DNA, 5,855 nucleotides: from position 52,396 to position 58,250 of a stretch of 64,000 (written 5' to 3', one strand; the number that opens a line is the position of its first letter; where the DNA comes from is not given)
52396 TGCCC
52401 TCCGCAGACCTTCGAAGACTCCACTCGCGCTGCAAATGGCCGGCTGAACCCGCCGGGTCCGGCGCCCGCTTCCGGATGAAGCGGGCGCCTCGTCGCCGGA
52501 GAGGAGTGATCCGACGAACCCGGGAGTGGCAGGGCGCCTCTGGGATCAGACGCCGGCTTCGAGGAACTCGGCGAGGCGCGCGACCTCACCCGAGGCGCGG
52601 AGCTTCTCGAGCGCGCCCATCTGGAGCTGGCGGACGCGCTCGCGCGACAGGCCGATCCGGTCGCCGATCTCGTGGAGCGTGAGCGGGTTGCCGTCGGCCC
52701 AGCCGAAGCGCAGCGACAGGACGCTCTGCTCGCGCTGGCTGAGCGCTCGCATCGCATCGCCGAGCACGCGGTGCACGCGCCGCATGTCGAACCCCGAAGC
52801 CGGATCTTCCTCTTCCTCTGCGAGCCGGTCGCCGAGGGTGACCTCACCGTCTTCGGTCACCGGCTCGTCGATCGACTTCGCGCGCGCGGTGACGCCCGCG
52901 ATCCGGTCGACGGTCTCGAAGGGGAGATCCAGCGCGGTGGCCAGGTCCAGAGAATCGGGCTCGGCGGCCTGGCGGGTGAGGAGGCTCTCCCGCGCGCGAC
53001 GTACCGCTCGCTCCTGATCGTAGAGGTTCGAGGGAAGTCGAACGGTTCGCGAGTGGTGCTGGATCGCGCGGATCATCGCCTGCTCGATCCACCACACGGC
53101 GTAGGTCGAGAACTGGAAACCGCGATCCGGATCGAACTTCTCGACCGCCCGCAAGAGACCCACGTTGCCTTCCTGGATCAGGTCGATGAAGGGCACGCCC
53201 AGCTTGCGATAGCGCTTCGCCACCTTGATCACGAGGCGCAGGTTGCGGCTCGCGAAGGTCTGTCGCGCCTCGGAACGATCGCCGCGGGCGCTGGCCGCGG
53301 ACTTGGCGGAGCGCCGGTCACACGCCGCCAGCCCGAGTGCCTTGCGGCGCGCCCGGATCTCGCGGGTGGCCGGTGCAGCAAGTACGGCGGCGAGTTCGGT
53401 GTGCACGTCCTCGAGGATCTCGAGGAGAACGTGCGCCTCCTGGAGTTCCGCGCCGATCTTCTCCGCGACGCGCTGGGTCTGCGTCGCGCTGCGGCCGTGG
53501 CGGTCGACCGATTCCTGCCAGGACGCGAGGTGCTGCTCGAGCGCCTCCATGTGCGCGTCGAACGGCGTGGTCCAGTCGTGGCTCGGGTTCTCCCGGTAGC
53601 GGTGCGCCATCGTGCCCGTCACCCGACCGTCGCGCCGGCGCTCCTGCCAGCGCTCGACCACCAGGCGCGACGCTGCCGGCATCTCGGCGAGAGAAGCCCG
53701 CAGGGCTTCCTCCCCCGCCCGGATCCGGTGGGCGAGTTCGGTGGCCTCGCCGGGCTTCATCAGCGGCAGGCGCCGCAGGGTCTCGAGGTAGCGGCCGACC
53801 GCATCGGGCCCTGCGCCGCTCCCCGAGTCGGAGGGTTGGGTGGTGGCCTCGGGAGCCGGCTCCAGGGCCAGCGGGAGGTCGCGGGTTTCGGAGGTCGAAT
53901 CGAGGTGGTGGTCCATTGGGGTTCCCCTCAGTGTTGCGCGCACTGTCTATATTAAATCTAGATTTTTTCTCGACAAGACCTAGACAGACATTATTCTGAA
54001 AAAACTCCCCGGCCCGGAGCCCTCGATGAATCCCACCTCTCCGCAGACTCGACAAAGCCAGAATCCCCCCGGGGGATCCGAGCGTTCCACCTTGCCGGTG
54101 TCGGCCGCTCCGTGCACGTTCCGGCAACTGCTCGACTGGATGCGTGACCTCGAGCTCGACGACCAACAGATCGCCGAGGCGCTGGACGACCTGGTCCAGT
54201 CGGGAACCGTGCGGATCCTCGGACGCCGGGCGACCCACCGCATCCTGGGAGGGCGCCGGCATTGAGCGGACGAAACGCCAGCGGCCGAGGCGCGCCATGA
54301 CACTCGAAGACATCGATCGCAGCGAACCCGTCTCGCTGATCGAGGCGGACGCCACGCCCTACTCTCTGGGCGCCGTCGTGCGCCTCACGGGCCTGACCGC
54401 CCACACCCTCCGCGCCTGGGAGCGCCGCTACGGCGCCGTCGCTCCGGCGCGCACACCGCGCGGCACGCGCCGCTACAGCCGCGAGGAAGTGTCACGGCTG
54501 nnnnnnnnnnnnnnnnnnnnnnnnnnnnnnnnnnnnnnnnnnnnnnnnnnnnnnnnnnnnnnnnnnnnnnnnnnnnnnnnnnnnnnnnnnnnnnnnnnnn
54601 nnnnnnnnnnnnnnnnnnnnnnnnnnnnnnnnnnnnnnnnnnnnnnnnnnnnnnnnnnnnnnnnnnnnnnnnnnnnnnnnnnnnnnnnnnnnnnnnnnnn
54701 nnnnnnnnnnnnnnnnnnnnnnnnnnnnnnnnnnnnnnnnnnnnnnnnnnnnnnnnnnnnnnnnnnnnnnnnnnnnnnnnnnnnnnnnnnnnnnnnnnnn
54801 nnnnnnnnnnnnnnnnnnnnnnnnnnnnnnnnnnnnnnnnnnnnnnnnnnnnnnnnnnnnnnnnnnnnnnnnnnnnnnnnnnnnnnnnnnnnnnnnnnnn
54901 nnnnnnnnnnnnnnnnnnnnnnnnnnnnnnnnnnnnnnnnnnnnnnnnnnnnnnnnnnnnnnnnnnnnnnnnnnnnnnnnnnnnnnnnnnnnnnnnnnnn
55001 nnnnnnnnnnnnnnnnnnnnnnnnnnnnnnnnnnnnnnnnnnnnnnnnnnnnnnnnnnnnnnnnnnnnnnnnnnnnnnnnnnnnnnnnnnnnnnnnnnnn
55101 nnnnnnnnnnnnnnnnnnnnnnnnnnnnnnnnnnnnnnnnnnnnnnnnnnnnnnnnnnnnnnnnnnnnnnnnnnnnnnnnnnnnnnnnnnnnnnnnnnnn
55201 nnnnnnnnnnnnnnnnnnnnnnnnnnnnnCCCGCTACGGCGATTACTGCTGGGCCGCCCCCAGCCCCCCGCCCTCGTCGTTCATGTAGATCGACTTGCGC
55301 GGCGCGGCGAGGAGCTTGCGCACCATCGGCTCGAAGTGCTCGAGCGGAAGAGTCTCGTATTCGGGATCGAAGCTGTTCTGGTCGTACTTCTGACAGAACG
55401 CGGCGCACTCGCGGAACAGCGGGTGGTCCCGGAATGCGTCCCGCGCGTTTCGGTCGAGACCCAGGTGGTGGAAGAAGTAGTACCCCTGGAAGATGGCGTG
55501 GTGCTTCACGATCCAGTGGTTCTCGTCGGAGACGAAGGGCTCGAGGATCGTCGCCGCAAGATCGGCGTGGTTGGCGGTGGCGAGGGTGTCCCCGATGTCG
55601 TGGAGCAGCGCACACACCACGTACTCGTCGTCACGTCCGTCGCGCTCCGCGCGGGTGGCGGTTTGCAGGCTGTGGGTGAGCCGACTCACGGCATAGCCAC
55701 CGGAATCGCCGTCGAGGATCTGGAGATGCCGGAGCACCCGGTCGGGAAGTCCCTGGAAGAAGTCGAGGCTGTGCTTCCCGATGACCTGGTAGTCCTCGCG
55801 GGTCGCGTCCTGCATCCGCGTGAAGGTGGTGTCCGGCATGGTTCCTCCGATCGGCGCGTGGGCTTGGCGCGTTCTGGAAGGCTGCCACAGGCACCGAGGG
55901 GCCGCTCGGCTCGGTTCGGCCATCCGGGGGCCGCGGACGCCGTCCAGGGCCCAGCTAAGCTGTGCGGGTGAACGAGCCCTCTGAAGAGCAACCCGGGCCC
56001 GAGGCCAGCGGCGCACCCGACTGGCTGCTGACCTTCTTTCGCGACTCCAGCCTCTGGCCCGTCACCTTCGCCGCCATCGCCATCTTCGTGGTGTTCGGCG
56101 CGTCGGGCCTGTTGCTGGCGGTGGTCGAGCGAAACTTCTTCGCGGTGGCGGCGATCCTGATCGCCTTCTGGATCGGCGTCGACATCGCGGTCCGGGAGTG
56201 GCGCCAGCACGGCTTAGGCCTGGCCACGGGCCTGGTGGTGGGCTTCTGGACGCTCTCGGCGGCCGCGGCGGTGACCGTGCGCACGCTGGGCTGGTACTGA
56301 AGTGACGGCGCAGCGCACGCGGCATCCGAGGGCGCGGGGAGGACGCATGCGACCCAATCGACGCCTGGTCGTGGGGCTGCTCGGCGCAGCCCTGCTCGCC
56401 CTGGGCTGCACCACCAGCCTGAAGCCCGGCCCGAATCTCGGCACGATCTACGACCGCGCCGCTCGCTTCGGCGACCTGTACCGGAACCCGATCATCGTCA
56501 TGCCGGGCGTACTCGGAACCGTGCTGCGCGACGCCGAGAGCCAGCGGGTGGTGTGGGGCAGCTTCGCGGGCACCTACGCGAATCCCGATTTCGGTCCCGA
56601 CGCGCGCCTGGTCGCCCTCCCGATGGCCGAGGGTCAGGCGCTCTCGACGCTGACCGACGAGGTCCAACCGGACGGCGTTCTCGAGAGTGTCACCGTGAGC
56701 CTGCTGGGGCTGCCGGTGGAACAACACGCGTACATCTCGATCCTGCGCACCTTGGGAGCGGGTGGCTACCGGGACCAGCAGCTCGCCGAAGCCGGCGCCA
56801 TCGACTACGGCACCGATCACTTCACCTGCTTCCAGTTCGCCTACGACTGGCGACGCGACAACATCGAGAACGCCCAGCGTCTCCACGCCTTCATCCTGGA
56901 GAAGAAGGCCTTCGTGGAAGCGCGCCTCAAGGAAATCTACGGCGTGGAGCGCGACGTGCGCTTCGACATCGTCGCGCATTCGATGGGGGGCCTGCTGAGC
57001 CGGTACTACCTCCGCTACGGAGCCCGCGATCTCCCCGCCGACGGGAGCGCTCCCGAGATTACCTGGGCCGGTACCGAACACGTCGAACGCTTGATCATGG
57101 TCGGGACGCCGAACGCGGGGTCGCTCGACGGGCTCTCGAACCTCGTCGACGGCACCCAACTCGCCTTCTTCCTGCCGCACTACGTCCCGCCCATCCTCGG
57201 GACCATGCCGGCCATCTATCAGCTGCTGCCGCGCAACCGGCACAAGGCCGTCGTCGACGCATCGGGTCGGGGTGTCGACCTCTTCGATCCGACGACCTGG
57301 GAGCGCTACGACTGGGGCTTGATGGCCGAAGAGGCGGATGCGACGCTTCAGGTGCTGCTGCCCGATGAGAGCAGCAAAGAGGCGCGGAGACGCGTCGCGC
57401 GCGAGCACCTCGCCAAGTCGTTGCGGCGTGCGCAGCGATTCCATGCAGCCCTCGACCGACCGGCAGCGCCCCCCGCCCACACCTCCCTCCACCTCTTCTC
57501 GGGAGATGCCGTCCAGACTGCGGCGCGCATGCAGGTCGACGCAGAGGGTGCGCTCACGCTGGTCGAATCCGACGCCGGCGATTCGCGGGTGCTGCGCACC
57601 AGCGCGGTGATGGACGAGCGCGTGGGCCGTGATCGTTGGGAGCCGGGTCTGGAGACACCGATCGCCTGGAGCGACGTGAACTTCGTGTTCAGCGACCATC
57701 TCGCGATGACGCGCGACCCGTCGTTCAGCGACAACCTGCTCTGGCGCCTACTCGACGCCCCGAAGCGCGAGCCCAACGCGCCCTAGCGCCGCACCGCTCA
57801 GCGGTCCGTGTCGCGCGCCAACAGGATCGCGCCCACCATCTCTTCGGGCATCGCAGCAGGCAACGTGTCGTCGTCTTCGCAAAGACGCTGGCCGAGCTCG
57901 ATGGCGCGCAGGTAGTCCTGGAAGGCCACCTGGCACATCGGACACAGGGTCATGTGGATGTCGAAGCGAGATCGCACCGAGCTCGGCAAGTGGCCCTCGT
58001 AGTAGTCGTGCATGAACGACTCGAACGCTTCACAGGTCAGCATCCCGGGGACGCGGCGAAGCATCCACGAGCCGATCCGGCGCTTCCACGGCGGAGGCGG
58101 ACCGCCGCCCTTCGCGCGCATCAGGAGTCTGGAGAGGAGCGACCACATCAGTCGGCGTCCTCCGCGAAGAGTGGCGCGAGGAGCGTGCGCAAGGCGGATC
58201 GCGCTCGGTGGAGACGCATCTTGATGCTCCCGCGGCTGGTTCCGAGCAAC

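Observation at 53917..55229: CarH/LitR-like B12-dependent MerR regulator divergent from the sigma gene across an AT-rich island with three exact-phase 11-bp direct repeats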

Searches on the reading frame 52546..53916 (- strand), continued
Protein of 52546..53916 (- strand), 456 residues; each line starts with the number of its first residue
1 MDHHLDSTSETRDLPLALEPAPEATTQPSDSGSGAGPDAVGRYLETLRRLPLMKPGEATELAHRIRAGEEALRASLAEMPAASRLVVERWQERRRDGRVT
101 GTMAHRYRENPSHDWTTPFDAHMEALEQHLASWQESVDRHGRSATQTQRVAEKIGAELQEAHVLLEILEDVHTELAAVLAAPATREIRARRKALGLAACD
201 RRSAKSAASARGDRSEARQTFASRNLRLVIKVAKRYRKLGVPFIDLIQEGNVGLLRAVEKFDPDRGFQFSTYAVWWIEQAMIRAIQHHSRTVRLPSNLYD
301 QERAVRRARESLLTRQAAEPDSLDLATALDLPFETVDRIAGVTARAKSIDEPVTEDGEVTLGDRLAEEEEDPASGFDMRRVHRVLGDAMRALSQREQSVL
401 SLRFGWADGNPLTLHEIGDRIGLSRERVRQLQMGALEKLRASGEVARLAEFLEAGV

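Call 74: search_protein_families(library=ncbifam, proteins=[L089:3766-4782:-, L091:6332-7375:+], max_evalue=0.001)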
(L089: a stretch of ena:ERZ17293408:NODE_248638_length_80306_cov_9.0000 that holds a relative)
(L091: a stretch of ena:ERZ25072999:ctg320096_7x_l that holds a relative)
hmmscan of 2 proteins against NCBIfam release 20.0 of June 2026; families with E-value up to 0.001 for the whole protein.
L089:3766-4782:- (338 aa): 12 families
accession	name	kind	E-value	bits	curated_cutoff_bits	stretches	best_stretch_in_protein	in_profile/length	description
NF052513.1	TransRegCarH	equivalog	6.2e-11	42.1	400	1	18-78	5-65/274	HTH-type transcriptional repressor CarH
NF011617.0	PRK15043.1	equivalog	4.3e-10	39.3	417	1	21-82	5-66/243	HTH-type transcriptional regulator MlrA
NF047375.1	HeatShock_HspR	equivalog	3.7e-09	36.5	105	1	22-76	6-60/92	heat shock protein transcriptional repressor HspR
TIGR02043.1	ZntR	equivalog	9e-09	35.6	167.95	1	19-85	1-67/131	Zn(2+)-responsive transcriptional regulator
NF007069.0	PRK09514.1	equivalog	1.1e-07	31.9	143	1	19-73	1-55/141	Zn(2+)-responsive transcriptional regulator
NF050798.1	TF_FtsR_Actino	equivalog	3.1e-07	30.7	150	1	44-132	29-125/223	transcriptional regulator FtsR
NF053740.1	TransRegTnrAGPos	equivalog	1.3e-06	28.5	140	1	22-66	15-58/108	hypothetical protein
TIGR02047.1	CadR-PbrR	equivalog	3.6e-06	27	151.45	1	21-70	2-51/127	Cd(II)/Pb(II)-responsive transcriptional regulator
TIGR02044.1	CueR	equivalog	4.4e-06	26.8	147.4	1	22-72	3-53/127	Cu(I)-responsive transcriptional regulator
TIGR02051.1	MerR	equivalog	5.6e-06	26.6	150.85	1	22-84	2-64/124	mercury resistance transcriptional regulator MerR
NF047377.1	heat_HspR_dupli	exception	9.6e-05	22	300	1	26-74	133-180/214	heat shock protein transcriptional repressor HspR, fused homodimer type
NF041849.1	trans_regNmlR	equivalog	0.00018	21.5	175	1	24-79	5-60/117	stress response transcriptional regulator NmlR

L091:6332-7375:+ (347 aa): 10 families
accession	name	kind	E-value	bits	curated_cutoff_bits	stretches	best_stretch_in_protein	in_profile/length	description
NF052513.1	TransRegCarH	equivalog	7.2e-12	45.2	400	1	13-98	4-82/274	HTH-type transcriptional repressor CarH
NF011617.0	PRK15043.1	equivalog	1.1e-11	44.5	417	1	15-81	3-69/243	HTH-type transcriptional regulator MlrA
NF047375.1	HeatShock_HspR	equivalog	2.8e-09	36.9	105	1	16-70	4-57/92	heat shock protein transcriptional repressor HspR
NF047377.1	heat_HspR_dupli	exception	3.7e-07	29.8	300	1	16-68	6-57/214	heat shock protein transcriptional repressor HspR, fused homodimer type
NF053740.1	TransRegTnrAGPos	equivalog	1.3e-06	28.5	140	1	18-63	15-59/108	hypothetical protein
TIGR02044.1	CueR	equivalog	1.4e-06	28.4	147.4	1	18-80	3-65/127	Cu(I)-responsive transcriptional regulator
TIGR02051.1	MerR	equivalog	2.4e-06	27.8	150.85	1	18-81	2-65/124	mercury resistance transcriptional regulator MerR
TIGR02043.1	ZntR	equivalog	1.5e-05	25.1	167.95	1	16-85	2-71/131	Zn(2+)-responsive transcriptional regulator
NF007069.0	PRK09514.1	equivalog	2.1e-05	24.5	143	1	16-81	2-67/141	Zn(2+)-responsive transcriptional regulator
NF010315.0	PRK13752.1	subfamily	0.00024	21.2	261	0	17-81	9-73/144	mercury resistance transcriptional regulator MerR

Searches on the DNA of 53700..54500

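Call 62: search_rna_families(source=window, start=53700, end=54500, threshold=evalue, max_evalue=1)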
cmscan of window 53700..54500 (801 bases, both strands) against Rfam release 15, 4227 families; matches with E-value up to 1: 0.
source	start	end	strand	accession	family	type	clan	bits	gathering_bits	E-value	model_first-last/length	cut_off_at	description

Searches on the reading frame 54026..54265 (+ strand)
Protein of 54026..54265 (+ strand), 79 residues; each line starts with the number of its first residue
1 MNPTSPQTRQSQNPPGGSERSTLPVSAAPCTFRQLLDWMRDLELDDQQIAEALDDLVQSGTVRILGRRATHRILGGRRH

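Call 10: search_protein_families(library=pfam, proteins=[window:54026-54265:+], max_evalue=0.01)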
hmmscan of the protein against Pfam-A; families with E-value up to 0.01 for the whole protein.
window:54026-54265:+ (79 aa): 1 family
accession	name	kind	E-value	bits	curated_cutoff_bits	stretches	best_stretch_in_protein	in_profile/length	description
PF21128.4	MCM4_WHD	-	0.0075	16.8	24.4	1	42-72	42-72/75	MCM4, winged helix domain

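Call 11: search_protein_families(library=ncbifam, proteins=[window:54026-54265:+], max_evalue=0.01)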
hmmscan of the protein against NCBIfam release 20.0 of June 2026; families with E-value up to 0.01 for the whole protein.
window:54026-54265:+ (79 aa): 0 families

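Call 60: search_protein_representatives(protein=window:54026-54262:+)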
Query: 79 residues. Proteins with E-value up to 0.001 (for the whole library): 1; up to 1e-10: 1; up to 1e-30: 0. The best 1 are listed.
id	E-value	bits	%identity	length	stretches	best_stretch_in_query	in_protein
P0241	1.1e-29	117.9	98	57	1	23-79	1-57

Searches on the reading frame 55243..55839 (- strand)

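Call 10: search_protein_families(library=pfam, proteins=[window:55243-55839:-], max_evalue=0.01)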
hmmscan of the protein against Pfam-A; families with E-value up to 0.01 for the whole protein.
window:55243-55839:- (198 aa): 2 families
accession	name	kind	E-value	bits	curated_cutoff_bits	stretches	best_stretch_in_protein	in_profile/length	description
PF01966.28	HD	-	1.5e-05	25.6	22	1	53-117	1-89/116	HD domain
PF05153.21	MIOX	-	0.0043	17.1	25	1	40-89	46-96/249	Myo-inositol oxygenase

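Call 11: search_protein_families(library=ncbifam, proteins=[window:55243-55839:-], max_evalue=0.01)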
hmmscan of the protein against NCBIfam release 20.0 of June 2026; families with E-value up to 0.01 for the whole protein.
window:55243-55839:- (198 aa): 4 families
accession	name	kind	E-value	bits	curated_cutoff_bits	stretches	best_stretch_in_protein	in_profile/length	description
TIGR03276.1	Phn-HD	hypoth_equivalog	5e-11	42.5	214.6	1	47-93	20-66/179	phosphonate degradation HD-domain oxygenase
NF049941.1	HyMthAminphonOxyTmpB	equivalog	5.2e-09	36.1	300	1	50-85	27-62/188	(R)-1-hydroxy-2-trimethylaminoethylphosphonate oxygenase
NF052439.1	HMPDioxPhnZ1GIM8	equivalog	1.6e-05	24.5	300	1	50-89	41-80/199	hydroxymethylphosphonate dioxygenase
TIGR00277.1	HDIG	domain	0.0061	16.4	27.6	0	56-103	8-69/84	HDIG domain-containing metalloprotein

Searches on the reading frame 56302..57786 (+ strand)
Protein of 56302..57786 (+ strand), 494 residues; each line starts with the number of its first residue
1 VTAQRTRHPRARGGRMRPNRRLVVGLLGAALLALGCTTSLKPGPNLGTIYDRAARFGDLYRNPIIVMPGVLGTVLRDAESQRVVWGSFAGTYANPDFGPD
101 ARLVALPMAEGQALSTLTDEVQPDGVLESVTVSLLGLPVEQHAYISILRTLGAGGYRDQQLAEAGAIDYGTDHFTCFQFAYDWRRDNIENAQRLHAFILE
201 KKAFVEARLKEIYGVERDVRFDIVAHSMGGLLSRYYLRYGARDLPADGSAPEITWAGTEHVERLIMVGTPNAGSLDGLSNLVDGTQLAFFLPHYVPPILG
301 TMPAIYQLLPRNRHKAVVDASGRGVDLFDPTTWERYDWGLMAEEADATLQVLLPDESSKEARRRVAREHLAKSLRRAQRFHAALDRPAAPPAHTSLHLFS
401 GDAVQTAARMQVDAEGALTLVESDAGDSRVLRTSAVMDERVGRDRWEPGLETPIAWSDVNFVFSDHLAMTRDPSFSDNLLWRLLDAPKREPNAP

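Call 31: search_protein_families(library=pfam, proteins=[window:56302-57786:+], max_evalue=0.001)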
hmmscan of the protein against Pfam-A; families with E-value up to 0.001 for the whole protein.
window:56302-57786:+ (494 aa): 2 families
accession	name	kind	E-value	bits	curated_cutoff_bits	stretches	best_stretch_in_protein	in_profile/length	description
PF02450.21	LCAT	-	3.3e-09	36.9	21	1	175-310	86-203/392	Lecithin:cholesterol acyltransferase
PF24096.1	DUF7379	-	0.00019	21.9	33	1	216-274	67-115/191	Domain of unknown function (DUF7379)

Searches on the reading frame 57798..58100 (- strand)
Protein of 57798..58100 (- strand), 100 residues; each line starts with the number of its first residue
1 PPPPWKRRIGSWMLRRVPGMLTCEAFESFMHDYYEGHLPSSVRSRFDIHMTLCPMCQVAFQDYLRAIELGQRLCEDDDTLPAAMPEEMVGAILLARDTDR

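Call 74: search_protein_families(library=ncbifam, proteins=[window:57798-58100:-], max_evalue=0.001)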
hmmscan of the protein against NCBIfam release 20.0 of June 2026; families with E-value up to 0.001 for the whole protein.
window:57798-58100:- (100 aa): 1 family
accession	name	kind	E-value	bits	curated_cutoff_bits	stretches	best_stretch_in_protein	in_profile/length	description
NF052368.1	antisigmaE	subfamily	4.5e-05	23.2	50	1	20-57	1-38/48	anti-sigma factor family protein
